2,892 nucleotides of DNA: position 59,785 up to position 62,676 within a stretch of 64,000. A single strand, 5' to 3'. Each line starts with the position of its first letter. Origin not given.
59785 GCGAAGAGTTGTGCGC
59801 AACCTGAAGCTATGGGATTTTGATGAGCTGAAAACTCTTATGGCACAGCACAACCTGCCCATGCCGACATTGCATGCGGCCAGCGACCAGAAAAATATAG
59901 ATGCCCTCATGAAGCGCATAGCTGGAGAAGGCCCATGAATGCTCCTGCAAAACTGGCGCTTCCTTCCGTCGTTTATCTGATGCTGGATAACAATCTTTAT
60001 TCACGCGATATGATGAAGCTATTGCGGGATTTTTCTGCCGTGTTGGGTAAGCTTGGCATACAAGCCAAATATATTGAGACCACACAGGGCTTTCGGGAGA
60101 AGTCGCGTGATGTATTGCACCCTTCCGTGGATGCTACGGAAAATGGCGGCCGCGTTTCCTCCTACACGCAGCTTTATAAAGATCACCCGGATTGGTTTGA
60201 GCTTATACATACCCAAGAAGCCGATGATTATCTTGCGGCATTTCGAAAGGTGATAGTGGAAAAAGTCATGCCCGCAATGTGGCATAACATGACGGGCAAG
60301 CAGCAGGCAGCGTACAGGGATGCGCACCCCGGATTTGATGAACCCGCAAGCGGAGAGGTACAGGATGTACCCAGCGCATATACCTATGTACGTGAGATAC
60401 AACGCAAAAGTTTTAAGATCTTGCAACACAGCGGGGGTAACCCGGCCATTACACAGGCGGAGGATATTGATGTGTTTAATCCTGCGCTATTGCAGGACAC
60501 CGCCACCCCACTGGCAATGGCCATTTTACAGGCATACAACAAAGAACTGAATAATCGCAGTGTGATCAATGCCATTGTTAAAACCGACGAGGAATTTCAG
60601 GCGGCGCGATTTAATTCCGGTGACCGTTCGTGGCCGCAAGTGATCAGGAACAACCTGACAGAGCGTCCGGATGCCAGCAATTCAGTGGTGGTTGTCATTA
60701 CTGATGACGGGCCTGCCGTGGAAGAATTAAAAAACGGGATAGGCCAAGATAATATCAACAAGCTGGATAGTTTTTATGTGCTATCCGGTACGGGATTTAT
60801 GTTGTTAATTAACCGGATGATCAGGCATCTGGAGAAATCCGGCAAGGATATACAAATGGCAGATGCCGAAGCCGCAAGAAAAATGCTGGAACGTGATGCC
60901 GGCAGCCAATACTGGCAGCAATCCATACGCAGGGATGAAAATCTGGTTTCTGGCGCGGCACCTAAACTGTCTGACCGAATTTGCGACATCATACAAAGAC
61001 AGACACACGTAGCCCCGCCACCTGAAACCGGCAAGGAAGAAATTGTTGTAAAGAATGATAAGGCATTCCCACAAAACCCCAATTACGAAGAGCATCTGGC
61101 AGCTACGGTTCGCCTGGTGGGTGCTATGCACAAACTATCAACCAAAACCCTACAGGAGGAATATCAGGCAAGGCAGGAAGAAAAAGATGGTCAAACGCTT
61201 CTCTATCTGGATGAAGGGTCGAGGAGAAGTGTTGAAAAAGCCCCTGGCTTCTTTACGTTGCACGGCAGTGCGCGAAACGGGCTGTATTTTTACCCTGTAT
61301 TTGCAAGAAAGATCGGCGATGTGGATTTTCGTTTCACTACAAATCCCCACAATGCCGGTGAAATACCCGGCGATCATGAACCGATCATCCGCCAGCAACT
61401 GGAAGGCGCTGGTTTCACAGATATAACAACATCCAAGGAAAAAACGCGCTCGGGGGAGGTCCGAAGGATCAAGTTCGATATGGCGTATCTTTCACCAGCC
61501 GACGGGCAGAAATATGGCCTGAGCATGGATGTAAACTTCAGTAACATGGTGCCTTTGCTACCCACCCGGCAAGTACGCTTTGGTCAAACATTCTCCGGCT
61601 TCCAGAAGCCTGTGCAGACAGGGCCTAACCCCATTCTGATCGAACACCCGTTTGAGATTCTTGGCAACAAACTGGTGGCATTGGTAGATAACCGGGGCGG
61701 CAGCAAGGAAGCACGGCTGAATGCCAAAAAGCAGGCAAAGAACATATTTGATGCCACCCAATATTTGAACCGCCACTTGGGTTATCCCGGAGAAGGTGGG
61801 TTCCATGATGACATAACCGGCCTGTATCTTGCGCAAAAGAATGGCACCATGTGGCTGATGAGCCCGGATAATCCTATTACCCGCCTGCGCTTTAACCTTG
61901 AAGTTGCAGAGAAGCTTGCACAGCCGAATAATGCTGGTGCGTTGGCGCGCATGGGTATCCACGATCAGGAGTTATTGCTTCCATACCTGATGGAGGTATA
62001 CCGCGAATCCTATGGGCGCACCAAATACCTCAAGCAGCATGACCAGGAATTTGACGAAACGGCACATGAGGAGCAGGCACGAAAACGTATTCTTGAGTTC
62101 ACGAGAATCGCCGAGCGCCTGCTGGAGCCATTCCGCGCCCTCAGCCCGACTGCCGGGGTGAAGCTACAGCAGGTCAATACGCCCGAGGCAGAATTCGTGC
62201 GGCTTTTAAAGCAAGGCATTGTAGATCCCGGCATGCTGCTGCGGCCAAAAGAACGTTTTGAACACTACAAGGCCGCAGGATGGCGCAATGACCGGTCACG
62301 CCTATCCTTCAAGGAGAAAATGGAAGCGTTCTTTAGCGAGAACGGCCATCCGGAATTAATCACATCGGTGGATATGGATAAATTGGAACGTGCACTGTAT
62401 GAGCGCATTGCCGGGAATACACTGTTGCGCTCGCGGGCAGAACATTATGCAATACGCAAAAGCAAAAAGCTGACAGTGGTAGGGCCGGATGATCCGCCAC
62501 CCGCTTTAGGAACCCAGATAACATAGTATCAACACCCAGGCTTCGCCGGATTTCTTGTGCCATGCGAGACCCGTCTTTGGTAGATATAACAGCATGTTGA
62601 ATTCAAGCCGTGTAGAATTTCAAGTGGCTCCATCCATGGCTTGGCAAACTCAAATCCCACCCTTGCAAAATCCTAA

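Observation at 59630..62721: tRNA-Tyr-adjacent 3-kb islet encoding an 863-aa orphan protein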

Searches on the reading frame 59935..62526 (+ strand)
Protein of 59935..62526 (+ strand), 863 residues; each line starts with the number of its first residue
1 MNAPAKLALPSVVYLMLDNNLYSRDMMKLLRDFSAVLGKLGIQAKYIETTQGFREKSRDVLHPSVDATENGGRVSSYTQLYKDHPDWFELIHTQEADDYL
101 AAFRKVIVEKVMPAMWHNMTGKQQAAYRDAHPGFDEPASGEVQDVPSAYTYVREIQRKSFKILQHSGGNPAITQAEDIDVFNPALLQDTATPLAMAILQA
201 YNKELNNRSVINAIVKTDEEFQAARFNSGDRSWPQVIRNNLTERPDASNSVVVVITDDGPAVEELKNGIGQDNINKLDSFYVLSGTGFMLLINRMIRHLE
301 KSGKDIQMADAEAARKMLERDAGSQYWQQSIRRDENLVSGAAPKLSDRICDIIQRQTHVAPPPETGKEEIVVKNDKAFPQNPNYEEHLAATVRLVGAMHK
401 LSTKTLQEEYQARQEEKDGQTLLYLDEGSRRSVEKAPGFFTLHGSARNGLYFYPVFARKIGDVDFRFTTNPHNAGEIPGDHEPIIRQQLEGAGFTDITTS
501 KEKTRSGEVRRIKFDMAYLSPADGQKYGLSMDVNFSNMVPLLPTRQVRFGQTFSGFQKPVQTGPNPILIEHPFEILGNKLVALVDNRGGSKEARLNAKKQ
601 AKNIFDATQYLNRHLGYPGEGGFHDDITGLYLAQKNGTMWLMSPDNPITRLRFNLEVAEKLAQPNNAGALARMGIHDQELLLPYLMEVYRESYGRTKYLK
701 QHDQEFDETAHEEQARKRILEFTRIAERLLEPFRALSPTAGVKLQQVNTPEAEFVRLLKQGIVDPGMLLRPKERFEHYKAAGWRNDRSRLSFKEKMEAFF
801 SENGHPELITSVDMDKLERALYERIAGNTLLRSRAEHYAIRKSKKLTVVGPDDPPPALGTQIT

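Call 4: search_protein_families(library=pfam, proteins=[window:59935-62526:+], max_evalue=1)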
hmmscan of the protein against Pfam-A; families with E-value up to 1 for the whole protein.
window:59935-62526:+ (863 aa): 1 family
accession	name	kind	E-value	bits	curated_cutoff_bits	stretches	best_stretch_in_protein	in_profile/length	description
PF08843.17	AbiEii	-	9.4e-06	26.2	22.5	1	462-664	36-214/238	Nucleotidyl transferase AbiEii toxin, Type IV TA system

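Call 5: search_protein_families(library=padloc, proteins=[window:59935-62526:+], max_evalue=1)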
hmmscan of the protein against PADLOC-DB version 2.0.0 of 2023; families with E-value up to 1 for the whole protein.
window:59935-62526:+ (863 aa): 1 family
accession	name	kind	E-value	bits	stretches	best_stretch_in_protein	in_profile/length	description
PDLC02305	AbiEii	-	0.005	14.1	1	513-585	113-177/306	AbiEii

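Call 6: search_protein_families(library=ncbifam, proteins=[window:59935-62526:+], max_evalue=1)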
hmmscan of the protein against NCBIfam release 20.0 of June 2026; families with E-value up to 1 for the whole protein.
window:59935-62526:+ (863 aa): 1 family
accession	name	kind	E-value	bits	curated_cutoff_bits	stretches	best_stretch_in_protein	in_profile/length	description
NF005295.0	PRK06820.1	equivalog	0.033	13.2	690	1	237-314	208-280/440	EscN/YscN/HrcN family type III secretion system ATPase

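Call 7: search_solved_structures(query=window:59935-62526:+, max_evalue=1)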
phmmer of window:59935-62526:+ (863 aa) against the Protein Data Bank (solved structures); distinct sequences matched with E-value up to 1: 0.

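Call 8: find_homologous_proteins(query=window:59935-62526:+)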
Query window:59935-62526:+ (863 aa): 1 proteins with E <= 0.001 among 8000 candidates.
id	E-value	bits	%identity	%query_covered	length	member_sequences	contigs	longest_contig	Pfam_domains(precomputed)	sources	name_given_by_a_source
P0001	0.0e+0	1972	100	100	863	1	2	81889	PF08843.18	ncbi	ncbi:MAG: nucleotidyl transferase AbiEii/AbiGii toxin family protein [Alphaproteobacteria bacterium]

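Call 13: find_encoding_contigs(protein=P0001, flank=10000, max_places=6)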
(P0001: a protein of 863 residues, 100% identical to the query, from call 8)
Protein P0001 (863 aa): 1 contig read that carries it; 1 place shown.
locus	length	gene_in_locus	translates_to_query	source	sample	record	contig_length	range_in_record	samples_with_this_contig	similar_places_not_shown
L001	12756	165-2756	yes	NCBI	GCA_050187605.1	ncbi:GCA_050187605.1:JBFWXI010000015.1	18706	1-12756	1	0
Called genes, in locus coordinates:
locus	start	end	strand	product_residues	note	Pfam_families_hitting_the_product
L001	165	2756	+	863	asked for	PF08843:AbiEii (faint)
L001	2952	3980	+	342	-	PF08240:ADH_N, PF16912:Glu_dehyd_C (weak), PF00107:ADH_zinc_N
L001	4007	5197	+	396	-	PF00155:Aminotran_1_2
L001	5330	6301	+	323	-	-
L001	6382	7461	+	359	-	PF25917:BSH_RND, PF25973:BSH_CzcB, PF25944:Beta-barrel_RND (weak), PF25954:Beta-barrel_RND_2, PF25975:CzcB_C (weak), PF25989:YknX_C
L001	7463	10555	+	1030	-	PF00873:ACR_tran, PF02355:SecD_SecF_C (faint), PF03176:MMPL (weak)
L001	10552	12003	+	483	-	PF02321:OEP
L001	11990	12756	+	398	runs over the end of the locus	PF02826:2-Hacid_dh_C (faint), PF22660:RS_preATP-grasp-like, PF02222:ATP-grasp, PF02786:CPSase_L_D2, PF07478:Dala_Dala_lig_C, PF21244:PurT_C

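Call 16: search_protein_families(library=phrogs, proteins=[window:59935-62526:+], max_evalue=1)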
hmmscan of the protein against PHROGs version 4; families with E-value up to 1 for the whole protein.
window:59935-62526:+ (863 aa): 0 families

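Call 23: search_protein_representatives(protein=window:59935-62526:+)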
Query: 863 residues. Proteins with E-value up to 0.001 (for the whole library): 1; up to 1e-10: 1; up to 1e-30: 1. The best 1 are listed.
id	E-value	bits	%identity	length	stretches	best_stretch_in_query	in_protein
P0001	0.0e+00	1972.3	100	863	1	1-863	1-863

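Call 29: search_dna_similar(query=window:59935-62526:+, collection=plasmids, mode=protein, max_evalue=1, max_rows=25)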
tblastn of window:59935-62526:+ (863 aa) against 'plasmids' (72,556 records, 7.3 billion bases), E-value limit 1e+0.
No match.

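Call 30: search_dna_similar(query=window:59935-62526:+, collection=phages, mode=protein, max_evalue=1, max_rows=25)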
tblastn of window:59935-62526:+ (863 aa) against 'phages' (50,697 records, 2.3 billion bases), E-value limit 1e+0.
Records with a match: 2; places in all: 2; records where one place covers at least 80% of the query: 0.
Best place of each record, by identity: <60% 2.
By first word of the organism name: Haloarcula 2.
By host as written in the record: Haloarcula californiae 2.
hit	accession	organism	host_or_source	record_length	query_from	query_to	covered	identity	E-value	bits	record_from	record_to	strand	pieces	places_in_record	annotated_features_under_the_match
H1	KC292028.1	Haloarcula californiae tailed virus 2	Haloarcula californiae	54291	718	851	16%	24.6%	9e-1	39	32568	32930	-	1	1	53: hypothetical protein | 52: hypothetical protein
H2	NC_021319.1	Haloarcula californiae tailed virus 2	Haloarcula californiae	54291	718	851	16%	24.6%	9e-1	39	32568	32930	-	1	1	53: hypothetical protein | 52: hypothetical protein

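Call 31: find_related_loci(query=window:59935-62526:+, collection=viral_contigs, flank=5000)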
Query window:59935-62526:+ (863 aa) in viral_contigs; peptide patterns used: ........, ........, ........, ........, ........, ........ (x = any residue, [..] = any of these).
1 stretches matched a pattern, but none encodes a relative of the query by tblastn (E <= 1e-3).

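Call 37: predict_structure(protein=window:59935-62526:+)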
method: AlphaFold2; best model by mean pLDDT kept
length: 863 residues; sequences in the alignment: 1
mean_pLDDT: 36.8   pTM: 0.24
mean pLDDT of the five models: 36.8, 33.3, 33.1, 30.9, 27.7
residues with pLDDT >= 90: 0; 70-90: 0; 50-70: 69; < 50: 794
segments of 3 or more residues with pLDDT < 50: 1-231, 233-237, 243-251, 255-261, 281-290, 292-294, 302-464, 471-477, 491-495, 514-588, 590-792, 803-805, 810-813, 815-863
pLDDT, mean of each block of 10 residues (from residue 1): 33 34 37 40 34 33 30 31 34 35 41 43 44 43 34 31 28 26 30 42 40 39 35 48 46 47 55 52 47 50 45 42 32 31 33 29 28 25 31 27 31 30 26 27 26 28 46 45 52 52 54 44 32 25 23 24 25 34 40 44 41 34 30 28 31 39 38 33 40 38 39 41 43 36 33 39 37 40 38 51 46 45 37 32 30 32 26
secondary structure, 60 per line:
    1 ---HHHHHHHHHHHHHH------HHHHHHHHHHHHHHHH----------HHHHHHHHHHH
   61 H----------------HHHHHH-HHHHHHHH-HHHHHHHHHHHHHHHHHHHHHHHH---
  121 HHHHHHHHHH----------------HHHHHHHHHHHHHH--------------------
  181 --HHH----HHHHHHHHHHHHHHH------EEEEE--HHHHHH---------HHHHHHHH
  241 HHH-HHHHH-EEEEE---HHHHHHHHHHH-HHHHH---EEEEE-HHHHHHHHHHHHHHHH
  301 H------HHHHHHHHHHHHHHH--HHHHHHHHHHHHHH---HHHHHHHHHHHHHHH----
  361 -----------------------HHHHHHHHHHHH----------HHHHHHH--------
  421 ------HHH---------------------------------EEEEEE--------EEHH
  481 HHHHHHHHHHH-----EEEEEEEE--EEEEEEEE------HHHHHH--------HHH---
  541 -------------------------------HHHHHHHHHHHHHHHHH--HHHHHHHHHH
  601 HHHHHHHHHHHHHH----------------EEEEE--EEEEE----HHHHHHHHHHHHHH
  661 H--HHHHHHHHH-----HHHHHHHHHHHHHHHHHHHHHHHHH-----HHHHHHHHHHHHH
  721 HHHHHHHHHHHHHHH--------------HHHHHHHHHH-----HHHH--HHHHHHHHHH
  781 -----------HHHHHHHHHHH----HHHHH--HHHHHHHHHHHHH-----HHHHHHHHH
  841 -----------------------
elements in order (helices of 4 or more, strands of 3 or more residues): H4-17 H24-39 H50-61 H78-83 H85-92 H94-117 H121-130 H147-160 H190-204 E211-215 H218-223 H233-243 H245-249 E251-255 H259-269 H271-275 E279-283 H285-301 H308-322 H325-338 H342-356 H384-395 H406-412 E463-468 H479-491 E497-504 E507-514 H521-526 H572-588 H591-614 E631-635 E638-642 H647-661 H664-672 H678-702 H708-735 H750-759 H765-768 H771-780 H792-802 H807-811 H814-826 H832-840

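Call 39: find_related_loci(query=window:59935-62526:+, collection=metagenome_contigs, flank=8000)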
Query window:59935-62526:+ (863 aa) in metagenome_contigs; peptide patterns used: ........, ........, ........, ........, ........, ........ (x = any residue, [..] = any of these).
52 stretches matched a pattern, but none encodes a relative of the query by tblastn (E <= 1e-3).

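Call 83: list_cluster_members(proteins=[P0001, P0002])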
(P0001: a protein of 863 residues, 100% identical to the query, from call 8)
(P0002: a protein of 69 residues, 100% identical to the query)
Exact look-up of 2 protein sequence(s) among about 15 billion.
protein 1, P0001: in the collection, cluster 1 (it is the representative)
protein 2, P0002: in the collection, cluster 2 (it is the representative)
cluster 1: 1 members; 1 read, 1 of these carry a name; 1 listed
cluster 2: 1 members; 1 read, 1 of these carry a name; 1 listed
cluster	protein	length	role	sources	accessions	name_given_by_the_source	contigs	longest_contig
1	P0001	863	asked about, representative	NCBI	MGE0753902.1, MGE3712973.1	MAG: nucleotidyl transferase AbiEii/AbiGii toxin family protein [Alphaproteobacteria ...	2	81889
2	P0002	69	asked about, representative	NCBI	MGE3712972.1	MAG: hypothetical protein AB7F82_00390 [Alphaproteobacteria bacterium]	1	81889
